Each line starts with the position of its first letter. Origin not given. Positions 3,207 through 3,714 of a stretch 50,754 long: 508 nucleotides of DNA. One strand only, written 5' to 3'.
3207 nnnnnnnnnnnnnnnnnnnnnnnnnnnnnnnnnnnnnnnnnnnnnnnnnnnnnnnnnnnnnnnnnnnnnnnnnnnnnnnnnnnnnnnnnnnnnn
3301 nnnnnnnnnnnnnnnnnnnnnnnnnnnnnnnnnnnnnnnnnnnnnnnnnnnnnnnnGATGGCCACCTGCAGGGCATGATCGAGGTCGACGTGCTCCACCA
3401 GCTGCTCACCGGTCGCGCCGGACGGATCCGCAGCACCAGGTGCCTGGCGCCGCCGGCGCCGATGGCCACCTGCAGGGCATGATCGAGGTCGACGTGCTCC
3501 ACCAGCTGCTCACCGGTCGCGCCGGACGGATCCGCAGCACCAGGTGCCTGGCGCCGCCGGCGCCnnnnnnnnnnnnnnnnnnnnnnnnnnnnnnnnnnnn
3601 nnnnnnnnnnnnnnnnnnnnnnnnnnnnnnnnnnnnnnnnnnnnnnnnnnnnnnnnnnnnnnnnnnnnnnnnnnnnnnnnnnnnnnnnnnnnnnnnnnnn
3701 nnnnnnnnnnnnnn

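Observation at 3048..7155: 104-bp repeat present as a 7-copy tandem array next to the putative rep gene and as an inverted solo copy 3.3 kb away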

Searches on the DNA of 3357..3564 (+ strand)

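Call 9: search_dna_similar(query=window:3357-3564:+, collection=plasmids, mode=distant, max_rows=60, rows=spread)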
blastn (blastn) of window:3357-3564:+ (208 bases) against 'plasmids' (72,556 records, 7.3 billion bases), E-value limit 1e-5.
Records with a match: 84; places in all: 655; records where one place covers at least 80% of the query: 82.
Best place of each record, by identity: >=99% 27; 95-99% 12; 90-95% 15; 80-90% 26; 60-80% 4.
By first word of the organism name: Pseudomonas 84.
By predicted mobility (MOB-suite, as given by PLSDB): non-mobilizable 84.
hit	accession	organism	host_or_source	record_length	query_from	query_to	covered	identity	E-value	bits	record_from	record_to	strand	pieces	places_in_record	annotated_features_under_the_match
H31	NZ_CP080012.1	Pseudomonas aeruginosa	Homo sapiens,blood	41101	1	208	100%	99.5%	3e-100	371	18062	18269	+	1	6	hypothetical protein (x2)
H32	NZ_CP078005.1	Pseudomonas aeruginosa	Homo sapiens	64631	1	208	100%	99.5%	3e-100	371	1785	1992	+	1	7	hypothetical protein (x2)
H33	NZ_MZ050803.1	Pseudomonas aeruginosa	-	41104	1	208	100%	99.5%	3e-100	371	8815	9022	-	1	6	none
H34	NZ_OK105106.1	Pseudomonas aeruginosa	-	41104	1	208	100%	99.5%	3e-100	371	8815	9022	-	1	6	none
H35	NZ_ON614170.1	Pseudomonas aeruginosa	-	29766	1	208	100%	99.5%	3e-100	371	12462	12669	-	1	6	none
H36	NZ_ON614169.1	Pseudomonas aeruginosa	-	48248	1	208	100%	99.5%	3e-100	371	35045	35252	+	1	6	none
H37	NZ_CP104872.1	Pseudomonas aeruginosa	humen being,catheter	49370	1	208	100%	99.5%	3e-100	371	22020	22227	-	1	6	hypothetical protein (x2)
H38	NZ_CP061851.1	Pseudomonas aeruginosa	sputum,sputum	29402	1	208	100%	99.5%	3e-100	371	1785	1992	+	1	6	hypothetical protein (x2)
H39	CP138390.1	Pseudomonas aeruginosa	Homo sapiens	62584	1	208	100%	99.5%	3e-100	371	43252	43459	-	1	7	hypothetical protein (x2)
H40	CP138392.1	Pseudomonas aeruginosa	Homo sapiens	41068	1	208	100%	99.5%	3e-100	371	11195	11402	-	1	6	hypothetical protein (x2)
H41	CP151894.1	Pseudomonas aeruginosa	Homo sapiens,the general intensive care ...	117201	1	208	100%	99.5%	3e-100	371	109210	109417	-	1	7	none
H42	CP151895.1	Pseudomonas aeruginosa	Homo sapiens,the general intensive care ...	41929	1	208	100%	99.5%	3e-100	371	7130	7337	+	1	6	none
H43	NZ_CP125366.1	Pseudomonas aeruginosa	Homo sapiens,sputum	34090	1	208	100%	99.5%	3e-100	371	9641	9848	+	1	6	hypothetical protein (x2)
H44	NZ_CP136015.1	Pseudomonas aeruginosa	Homo sapiens,sputum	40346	1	208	100%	99.5%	3e-100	371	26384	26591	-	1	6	hypothetical protein (x2)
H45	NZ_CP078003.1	Pseudomonas aeruginosa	Homo sapiens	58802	1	208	100%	99.0%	3e-99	367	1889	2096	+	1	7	hypothetical protein (x2)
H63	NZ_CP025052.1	Pseudomonas aeruginosa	Homo sapiens,culture,urine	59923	3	208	99%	89.3%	6e-71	273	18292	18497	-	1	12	hypothetical protein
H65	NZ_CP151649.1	Pseudomonas aeruginosa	Homo sapiens,sputum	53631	1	208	100%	87.5%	2e-64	251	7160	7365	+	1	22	none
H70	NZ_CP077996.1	Pseudomonas aeruginosa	Homo sapiens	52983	1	208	100%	86.4%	1e-41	283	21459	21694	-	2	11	hypothetical protein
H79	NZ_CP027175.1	Pseudomonas aeruginosa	-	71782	1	208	97%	86.6%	2e-26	235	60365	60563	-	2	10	none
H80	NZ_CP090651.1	Pseudomonas aeruginosa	Homo sapiens,cell culture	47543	1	208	100%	82.7%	6e-52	210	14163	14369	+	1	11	hypothetical protein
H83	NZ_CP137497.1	Pseudomonas aeruginosa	Homo sapiens,Bacterial culture sample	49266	1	189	84%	93.1%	1e-29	263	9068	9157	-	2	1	none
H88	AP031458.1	Pseudomonas aeruginosa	Diplothrix legata,lung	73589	23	200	86%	74.2%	1e-23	116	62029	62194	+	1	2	none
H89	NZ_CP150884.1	Pseudomonas aeruginosa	Homo sapiens,Pharyngeal swab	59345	64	200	66%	73.7%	6e-14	84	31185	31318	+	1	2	none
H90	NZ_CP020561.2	Pseudomonas paraeruginosa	Environmental,Chilli rhizosphere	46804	64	200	66%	73.0%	2e-12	80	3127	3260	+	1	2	none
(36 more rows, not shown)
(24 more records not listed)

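Call 27: get_annotated_region(hit=H65, flank=5000)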
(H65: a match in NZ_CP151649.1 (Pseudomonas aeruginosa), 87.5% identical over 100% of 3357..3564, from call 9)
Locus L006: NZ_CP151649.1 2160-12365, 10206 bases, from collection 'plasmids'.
description: Pseudomonas aeruginosa strain HN148 plasmid pHN148-P2, complete sequence
organism: Pseudomonas aeruginosa (NCBI taxid 287)
taxonomy: Bacteria; Pseudomonadota; Gammaproteobacteria; Pseudomonadales; Pseudomonadaceae; Pseudomonas; Pseudomonas aeruginosa
host: -; source: Homo sapiens,sputum; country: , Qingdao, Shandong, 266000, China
typing (MOB-suite, as given by PLSDB): non-mobilizable; replicon rep_cluster_2025
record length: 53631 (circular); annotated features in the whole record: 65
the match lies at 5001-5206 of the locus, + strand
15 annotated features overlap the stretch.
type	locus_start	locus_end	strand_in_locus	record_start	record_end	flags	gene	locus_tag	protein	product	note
CDS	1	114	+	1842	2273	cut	-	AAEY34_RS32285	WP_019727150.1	hypothetical protein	-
CDS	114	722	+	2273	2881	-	-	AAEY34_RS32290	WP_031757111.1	hypothetical protein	-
CDS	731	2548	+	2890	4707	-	-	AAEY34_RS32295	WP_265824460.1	type IA DNA topoisomerase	-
CDS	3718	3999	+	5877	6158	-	-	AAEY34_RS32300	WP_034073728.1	hypothetical protein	-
CDS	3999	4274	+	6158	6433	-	-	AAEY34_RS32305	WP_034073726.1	hypothetical protein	-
CDS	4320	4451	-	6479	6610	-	-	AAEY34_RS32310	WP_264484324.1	hypothetical protein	-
CDS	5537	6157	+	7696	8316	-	-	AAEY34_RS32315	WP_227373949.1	recombinase family protein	-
CDS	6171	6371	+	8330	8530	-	-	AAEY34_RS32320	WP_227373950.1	hypothetical protein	-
CDS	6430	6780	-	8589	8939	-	-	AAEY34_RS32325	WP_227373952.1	hypothetical protein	-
CDS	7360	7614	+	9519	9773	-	-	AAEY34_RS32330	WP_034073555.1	AbrB/MazE/SpoVT family DNA-binding domain-containing protein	-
CDS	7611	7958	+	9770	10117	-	-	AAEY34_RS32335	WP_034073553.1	type II toxin-antitoxin system ChpB family toxin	-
CDS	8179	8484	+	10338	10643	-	-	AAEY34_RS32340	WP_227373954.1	hypothetical protein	-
CDS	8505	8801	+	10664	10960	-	-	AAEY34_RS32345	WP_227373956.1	hypothetical protein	-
CDS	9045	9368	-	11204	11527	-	-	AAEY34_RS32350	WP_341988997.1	theronine dehydrogenase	-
CDS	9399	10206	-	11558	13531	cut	-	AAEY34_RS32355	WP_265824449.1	ParB/RepB/Spo0J family partition protein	-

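Call 28: get_annotated_region(hit=H80, flank=5000)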
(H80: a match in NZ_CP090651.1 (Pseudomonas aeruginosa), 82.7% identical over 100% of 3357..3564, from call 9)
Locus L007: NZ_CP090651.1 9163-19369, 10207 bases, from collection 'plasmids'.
description: Pseudomonas aeruginosa strain PA1609 plasmid pPA1609-47, complete sequence
organism: Pseudomonas aeruginosa (NCBI taxid 287)
taxonomy: Bacteria; Pseudomonadota; Gammaproteobacteria; Pseudomonadales; Pseudomonadaceae; Pseudomonas; Pseudomonas aeruginosa
host: -; source: Homo sapiens,cell culture; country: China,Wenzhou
typing (MOB-suite, as given by PLSDB): non-mobilizable; replicon rep_cluster_2025
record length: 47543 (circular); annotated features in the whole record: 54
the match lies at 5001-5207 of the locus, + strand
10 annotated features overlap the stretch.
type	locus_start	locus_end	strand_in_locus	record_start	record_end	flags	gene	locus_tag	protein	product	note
CDS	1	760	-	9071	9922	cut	-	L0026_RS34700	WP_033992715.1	hypothetical protein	-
CDS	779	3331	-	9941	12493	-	-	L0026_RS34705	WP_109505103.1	VirB4 family type IV secretion system protein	-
CDS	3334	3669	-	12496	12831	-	-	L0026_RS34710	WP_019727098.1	hypothetical protein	-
CDS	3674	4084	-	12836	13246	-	-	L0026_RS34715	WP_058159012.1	hypothetical protein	-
CDS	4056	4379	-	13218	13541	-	-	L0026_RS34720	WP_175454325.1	hypothetical protein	-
CDS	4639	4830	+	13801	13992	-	-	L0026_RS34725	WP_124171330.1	hypothetical protein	-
CDS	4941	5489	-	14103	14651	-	-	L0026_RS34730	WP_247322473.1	hypothetical protein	-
CDS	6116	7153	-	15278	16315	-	-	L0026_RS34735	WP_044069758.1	ATPase, T2SS/T4P/T4SS family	-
CDS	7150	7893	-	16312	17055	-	-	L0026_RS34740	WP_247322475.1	hypothetical protein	-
CDS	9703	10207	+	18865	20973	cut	-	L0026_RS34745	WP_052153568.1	TraM recognition domain-containing protein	-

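Call 29: get_annotated_region(hit=H90, flank=5000)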
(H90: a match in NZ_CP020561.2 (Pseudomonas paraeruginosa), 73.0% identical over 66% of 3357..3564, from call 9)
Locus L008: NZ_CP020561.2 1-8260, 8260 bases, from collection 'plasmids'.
description: Pseudomonas paraeruginosa strain Cr1 plasmid pCR1, complete sequence
organism: Pseudomonas paraeruginosa (NCBI taxid 2994495)
taxonomy: Bacteria; Pseudomonadota; Gammaproteobacteria; Pseudomonadales; Pseudomonadaceae; Pseudomonas; Pseudomonas paraeruginosa
host: -; source: Environmental,Chilli rhizosphere; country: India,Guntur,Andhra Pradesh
typing (MOB-suite, as given by PLSDB): non-mobilizable
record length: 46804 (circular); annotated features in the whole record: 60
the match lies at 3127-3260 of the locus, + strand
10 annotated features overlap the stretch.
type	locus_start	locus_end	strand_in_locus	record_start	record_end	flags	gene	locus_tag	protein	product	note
CDS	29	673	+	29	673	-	-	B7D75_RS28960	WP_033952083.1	AAA family ATPase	-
CDS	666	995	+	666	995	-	-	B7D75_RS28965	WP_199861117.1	hypothetical protein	-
CDS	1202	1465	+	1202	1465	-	-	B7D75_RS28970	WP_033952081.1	hypothetical protein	-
CDS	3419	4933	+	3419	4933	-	-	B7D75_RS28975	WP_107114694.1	cell division protein ZapB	-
CDS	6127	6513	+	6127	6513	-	-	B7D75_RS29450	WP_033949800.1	hypothetical protein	-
CDS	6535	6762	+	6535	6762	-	-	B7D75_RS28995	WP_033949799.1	hypothetical protein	-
CDS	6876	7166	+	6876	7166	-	-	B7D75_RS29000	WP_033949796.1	TrfB-related DNA-binding protein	-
CDS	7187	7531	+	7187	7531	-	-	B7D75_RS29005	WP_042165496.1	hypothetical protein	-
CDS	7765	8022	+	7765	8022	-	-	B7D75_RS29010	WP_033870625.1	PapB/FocB family fimbrial expression transcriptional regulator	GO:0006355 - regulation of DNA-templated transcription [Evidence IEA]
CDS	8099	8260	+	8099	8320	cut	-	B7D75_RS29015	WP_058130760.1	hypothetical protein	-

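Call 30: get_annotated_region(hit=H83, flank=5000)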
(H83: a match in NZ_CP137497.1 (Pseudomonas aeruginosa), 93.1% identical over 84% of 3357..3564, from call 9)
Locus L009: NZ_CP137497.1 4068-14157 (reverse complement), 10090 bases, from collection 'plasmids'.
description: Pseudomonas aeruginosa strain HPA0875 plasmid pHPA0875-3, complete sequence
organism: Pseudomonas aeruginosa (NCBI taxid 287)
taxonomy: Bacteria; Pseudomonadota; Gammaproteobacteria; Pseudomonadales; Pseudomonadaceae; Pseudomonas; Pseudomonas aeruginosa
host: -; source: Homo sapiens,Bacterial culture sample; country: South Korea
typing (MOB-suite, as given by PLSDB): non-mobilizable
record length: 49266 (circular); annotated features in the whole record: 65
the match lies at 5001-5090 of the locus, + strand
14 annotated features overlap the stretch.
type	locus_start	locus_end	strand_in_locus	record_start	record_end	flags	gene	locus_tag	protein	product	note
CDS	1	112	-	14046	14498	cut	-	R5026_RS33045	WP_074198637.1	hypothetical protein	-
CDS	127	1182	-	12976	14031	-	-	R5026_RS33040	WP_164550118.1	DNA-binding protein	-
CDS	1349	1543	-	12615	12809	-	-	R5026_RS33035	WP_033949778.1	hypothetical protein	-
CDS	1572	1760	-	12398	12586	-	-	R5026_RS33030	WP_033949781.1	hypothetical protein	-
CDS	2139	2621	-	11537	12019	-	-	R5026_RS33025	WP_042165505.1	hypothetical protein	-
CDS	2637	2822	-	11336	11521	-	-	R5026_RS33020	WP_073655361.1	hypothetical protein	-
CDS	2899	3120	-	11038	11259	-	-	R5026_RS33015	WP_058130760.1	hypothetical protein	-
CDS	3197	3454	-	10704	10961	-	-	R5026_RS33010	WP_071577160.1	PapB/FocB family fimbrial expression transcriptional regulator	GO:0006355 - regulation of DNA-templated transcription [Evidence IEA]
CDS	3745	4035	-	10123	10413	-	-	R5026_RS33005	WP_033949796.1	TrfB-related DNA-binding protein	-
CDS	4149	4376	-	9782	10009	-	-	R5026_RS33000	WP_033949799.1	hypothetical protein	-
CDS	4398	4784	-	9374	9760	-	-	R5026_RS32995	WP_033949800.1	hypothetical protein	-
CDS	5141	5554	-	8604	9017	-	-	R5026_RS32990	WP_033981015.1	hypothetical protein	-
CDS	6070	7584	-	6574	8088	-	-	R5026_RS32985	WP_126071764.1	cell division protein ZapB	-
CDS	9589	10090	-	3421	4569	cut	-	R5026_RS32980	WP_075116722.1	replication protein RepA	-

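Call 59: get_annotated_region(hit=H63, flank=3000)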
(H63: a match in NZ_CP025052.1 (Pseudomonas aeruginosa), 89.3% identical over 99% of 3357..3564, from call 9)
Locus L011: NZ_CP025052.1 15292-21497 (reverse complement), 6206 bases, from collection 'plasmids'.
description: Pseudomonas aeruginosa strain PB353 plasmid pPB353_1, complete sequence
organism: Pseudomonas aeruginosa (NCBI taxid 287)
taxonomy: Bacteria; Pseudomonadota; Gammaproteobacteria; Pseudomonadales; Pseudomonadaceae; Pseudomonas; Pseudomonas aeruginosa
host: -; source: Homo sapiens,culture,urine; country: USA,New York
typing (MOB-suite, as given by PLSDB): non-mobilizable; replicon rep_cluster_2025
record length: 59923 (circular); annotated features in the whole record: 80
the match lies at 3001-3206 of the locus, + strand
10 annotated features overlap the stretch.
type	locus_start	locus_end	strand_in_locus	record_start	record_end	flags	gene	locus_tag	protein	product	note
CDS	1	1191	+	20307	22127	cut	-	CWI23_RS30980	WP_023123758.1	type IA DNA topoisomerase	-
CDS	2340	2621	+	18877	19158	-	-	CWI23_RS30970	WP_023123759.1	hypothetical protein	-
CDS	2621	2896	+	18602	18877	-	-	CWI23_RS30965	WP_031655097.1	hypothetical protein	-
CDS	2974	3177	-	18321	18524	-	-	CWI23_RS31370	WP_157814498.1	hypothetical protein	-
CDS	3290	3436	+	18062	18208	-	-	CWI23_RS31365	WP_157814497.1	hypothetical protein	-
CDS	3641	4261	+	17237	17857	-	-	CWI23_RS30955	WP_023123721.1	recombinase family protein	-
CDS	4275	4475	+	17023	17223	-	-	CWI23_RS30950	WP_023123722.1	hypothetical protein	-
CDS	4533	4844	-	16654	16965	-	-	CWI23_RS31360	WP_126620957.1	hypothetical protein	-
CDS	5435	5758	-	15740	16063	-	-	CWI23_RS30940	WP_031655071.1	hypothetical protein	-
CDS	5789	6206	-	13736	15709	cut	-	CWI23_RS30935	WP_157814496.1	ParB/RepB/Spo0J family partition protein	-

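Call 60: get_annotated_region(hit=H70, flank=3000)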
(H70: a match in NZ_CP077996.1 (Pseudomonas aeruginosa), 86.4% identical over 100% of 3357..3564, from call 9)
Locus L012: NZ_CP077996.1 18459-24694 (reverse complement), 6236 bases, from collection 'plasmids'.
description: Pseudomonas aeruginosa strain SRRSH2790 plasmid p2, complete sequence
organism: Pseudomonas aeruginosa (NCBI taxid 287)
taxonomy: Bacteria; Pseudomonadota; Gammaproteobacteria; Pseudomonadales; Pseudomonadaceae; Pseudomonas; Pseudomonas aeruginosa
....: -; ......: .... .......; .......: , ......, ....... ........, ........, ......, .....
typing (MOB-suite, as given by PLSDB): non-mobilizable; replicon rep_cluster_2025
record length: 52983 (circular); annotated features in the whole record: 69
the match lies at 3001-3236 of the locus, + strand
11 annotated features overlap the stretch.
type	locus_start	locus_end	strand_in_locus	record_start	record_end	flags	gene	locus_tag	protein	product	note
CDS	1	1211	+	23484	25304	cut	-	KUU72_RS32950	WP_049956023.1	type IA DNA topoisomerase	-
CDS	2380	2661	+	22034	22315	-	-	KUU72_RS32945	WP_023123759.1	hypothetical protein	-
CDS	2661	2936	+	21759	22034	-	-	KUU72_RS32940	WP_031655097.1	hypothetical protein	-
CDS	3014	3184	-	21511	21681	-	-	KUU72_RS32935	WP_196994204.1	hypothetical protein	-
CDS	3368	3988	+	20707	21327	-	-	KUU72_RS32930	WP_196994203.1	recombinase family protein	-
CDS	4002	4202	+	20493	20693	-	-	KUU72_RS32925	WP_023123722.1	hypothetical protein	-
CDS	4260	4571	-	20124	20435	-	-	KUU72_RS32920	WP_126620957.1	hypothetical protein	-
CDS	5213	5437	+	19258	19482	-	-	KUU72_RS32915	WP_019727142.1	hypothetical protein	-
CDS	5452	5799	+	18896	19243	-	-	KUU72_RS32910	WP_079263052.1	helix-turn-helix transcriptional regulator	-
CDS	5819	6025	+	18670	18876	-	-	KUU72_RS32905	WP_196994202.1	hypothetical protein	-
CDS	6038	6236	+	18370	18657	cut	-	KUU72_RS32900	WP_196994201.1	hypothetical protein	-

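Call 61: get_annotated_region(hit=H79, flank=3000)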
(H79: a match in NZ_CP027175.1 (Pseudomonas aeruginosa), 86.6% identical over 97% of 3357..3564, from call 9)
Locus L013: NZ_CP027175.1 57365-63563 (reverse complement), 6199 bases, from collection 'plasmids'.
description: Pseudomonas aeruginosa strain AR_0230 plasmid unnamed1
organism: Pseudomonas aeruginosa (NCBI taxid 287)
taxonomy: Bacteria; Pseudomonadota; Gammaproteobacteria; Pseudomonadales; Pseudomonadaceae; Pseudomonas; Pseudomonas aeruginosa
host: -; source: -; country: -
typing (MOB-suite, as given by PLSDB): non-mobilizable; replicon rep_cluster_2025
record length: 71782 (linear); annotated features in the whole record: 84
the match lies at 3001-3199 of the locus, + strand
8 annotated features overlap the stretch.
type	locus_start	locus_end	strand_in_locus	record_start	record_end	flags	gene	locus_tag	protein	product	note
CDS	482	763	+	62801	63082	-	-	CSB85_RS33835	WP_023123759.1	hypothetical protein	-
CDS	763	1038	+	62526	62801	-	-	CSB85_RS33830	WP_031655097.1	hypothetical protein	-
CDS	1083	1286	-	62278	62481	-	-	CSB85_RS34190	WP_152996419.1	hypothetical protein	-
CDS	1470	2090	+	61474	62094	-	-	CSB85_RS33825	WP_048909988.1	recombinase family protein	-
CDS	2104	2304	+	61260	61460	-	-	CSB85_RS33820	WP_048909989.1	hypothetical protein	-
CDS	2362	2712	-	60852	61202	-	-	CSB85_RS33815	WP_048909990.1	hypothetical protein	-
CDS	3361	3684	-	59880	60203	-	-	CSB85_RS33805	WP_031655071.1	hypothetical protein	-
CDS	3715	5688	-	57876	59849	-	-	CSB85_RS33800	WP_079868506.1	ParB/RepB/Spo0J family partition protein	-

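Call 62: get_annotated_region(hit=H88, flank=3000)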
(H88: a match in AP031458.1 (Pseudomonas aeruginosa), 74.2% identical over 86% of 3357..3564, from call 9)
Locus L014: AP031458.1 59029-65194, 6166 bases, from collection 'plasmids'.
description: Pseudomonas aeruginosa Kenaga1 plasmid pKenaga1 DNA, nearly complete sequence
organism: Pseudomonas aeruginosa (NCBI taxid 287)
taxonomy: Bacteria; Pseudomonadota; Gammaproteobacteria; Pseudomonadales; Pseudomonadaceae; Pseudomonas; Pseudomonas aeruginosa
host: -; source: Diplothrix legata,lung; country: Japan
typing (MOB-suite, as given by PLSDB): non-mobilizable
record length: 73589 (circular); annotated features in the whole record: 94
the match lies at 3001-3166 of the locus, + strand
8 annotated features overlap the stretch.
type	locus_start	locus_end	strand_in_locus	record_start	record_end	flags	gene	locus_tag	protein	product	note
CDS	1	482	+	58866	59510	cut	-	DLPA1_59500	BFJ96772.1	AAA family ATPase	-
CDS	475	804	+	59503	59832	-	-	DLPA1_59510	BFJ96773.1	hypothetical protein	-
CDS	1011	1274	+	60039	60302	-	-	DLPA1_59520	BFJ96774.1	hypothetical protein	-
CDS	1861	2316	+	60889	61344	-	-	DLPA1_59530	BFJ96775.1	hypothetical protein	-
CDS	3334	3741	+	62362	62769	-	-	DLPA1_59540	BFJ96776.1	hypothetical protein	-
CDS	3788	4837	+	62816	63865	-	-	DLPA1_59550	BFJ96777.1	hypothetical protein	-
CDS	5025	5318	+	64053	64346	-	-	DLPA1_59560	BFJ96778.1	hypothetical protein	-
CDS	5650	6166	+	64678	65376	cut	-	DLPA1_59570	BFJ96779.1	hypothetical protein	-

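Call 63: get_annotated_region(hit=H89, flank=3000)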
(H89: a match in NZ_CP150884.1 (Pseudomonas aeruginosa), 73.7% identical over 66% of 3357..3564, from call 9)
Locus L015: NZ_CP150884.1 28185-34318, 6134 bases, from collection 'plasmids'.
description: Pseudomonas aeruginosa strain FIDG-26323 plasmid pFIDG-26323, complete sequence
organism: Pseudomonas aeruginosa (NCBI taxid 287)
taxonomy: Bacteria; Pseudomonadota; Gammaproteobacteria; Pseudomonadales; Pseudomonadaceae; Pseudomonas; Pseudomonas aeruginosa
host: -; source: Homo sapiens,Pharyngeal swab; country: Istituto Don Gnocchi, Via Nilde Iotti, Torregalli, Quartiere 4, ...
typing (MOB-suite, as given by PLSDB): non-mobilizable
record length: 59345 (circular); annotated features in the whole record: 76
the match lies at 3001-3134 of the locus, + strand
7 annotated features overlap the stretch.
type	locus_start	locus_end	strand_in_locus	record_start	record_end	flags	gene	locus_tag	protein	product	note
CDS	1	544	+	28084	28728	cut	-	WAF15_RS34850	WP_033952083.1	AAA family ATPase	-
CDS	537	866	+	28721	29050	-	-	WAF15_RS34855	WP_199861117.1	hypothetical protein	-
CDS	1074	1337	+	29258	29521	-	-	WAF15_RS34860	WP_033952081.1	hypothetical protein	-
CDS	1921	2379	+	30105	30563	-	-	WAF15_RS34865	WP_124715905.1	hypothetical protein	-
CDS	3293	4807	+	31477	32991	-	-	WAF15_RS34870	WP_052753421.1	cell division protein ZapB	-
CDS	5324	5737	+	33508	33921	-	-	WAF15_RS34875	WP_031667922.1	hypothetical protein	-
CDS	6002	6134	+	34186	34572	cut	-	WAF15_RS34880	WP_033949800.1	hypothetical protein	-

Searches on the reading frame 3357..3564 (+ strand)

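Call 104: find_homologous_proteins(query=L007:4941-5489:-, max_evalue=0.001)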
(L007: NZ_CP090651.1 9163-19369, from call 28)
Query L007:4941-5489:- (182 aa): 35 proteins with E <= 0.001 among 8000 candidates.
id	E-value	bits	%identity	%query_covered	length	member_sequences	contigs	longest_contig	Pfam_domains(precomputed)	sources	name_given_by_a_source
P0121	8.0e-119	412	100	100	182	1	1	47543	-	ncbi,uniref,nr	ncbi:hypothetical protein L0026_34715 (plasmid) [Pseudomonas aeruginosa]|uniref:hypothetical protein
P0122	4.3e-100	351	61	95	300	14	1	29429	-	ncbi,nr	ncbi:TPA: hypothetical protein NIH00_005801 [Pseudomonas aeruginosa]|nr:hypothetical protein [Pseudo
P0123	5.7e-98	344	74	100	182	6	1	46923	-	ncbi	-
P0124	5.8e-64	233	60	75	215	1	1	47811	-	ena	-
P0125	3.8e-62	227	60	78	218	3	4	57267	-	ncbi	-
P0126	3.8e-54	201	62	63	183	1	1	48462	-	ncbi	-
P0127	5.2e-51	191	62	95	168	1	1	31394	-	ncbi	-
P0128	6.3e-46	174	64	77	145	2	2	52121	-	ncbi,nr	ncbi:hypothetical protein ID035_31130 [Pseudomonas aeruginosa]|nr:hypothetical protein [Pseudomonas 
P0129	1.4e-45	173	80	57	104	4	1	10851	-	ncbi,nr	ncbi:TPA: hypothetical protein L5D69_005888 [Pseudomonas aeruginosa]|nr:hypothetical protein [Pseudo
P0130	7.7e-42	161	58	57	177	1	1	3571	-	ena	-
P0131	1.1e-38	151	40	95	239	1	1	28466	-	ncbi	-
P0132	2.1e-37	147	59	64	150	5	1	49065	-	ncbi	ncbi:hypothetical protein AB2D16_30195 [Pseudomonas aeruginosa]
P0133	2.0e-35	140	69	59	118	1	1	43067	-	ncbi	ncbi:TPA: hypothetical protein ACHS1O_004767 [Pseudomonas aeruginosa]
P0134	1.2e-33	134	51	57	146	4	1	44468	-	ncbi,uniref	ncbi:hypothetical protein [Pseudomonas aeruginosa]|uniref:hypothetical protein n=1 Tax=Pseudomonas a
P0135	2.2e-33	133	83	38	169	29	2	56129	-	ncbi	-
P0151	1.2e-18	85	93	25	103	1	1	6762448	-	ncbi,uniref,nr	ncbi:hypothetical protein PLES 07071 [Pseudomonas aeruginosa]|uniref:hypothetical protein n=1 Tax=Ps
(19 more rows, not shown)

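Call 105: find_encoding_contigs(protein=P0151, flank=8000, max_places=3)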
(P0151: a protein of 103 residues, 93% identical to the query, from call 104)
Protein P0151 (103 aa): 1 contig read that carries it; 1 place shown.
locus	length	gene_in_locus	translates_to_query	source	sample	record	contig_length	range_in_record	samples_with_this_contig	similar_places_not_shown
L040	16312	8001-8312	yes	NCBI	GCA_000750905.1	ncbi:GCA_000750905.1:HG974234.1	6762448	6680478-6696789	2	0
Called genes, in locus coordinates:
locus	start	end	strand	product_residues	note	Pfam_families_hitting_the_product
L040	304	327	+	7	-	-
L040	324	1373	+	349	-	PF01408:GFO_IDH_MocA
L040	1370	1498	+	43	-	-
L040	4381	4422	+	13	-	-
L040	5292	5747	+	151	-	PF00005:ABC_tran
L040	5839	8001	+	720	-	PF07715:Plug, PF00593:TonB_dep_Rec_b-barrel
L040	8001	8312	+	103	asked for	-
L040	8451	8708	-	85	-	-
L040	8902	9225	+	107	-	-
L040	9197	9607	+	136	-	-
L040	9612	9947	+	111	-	-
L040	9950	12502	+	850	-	-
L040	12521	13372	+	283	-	-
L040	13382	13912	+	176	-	-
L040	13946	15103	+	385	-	-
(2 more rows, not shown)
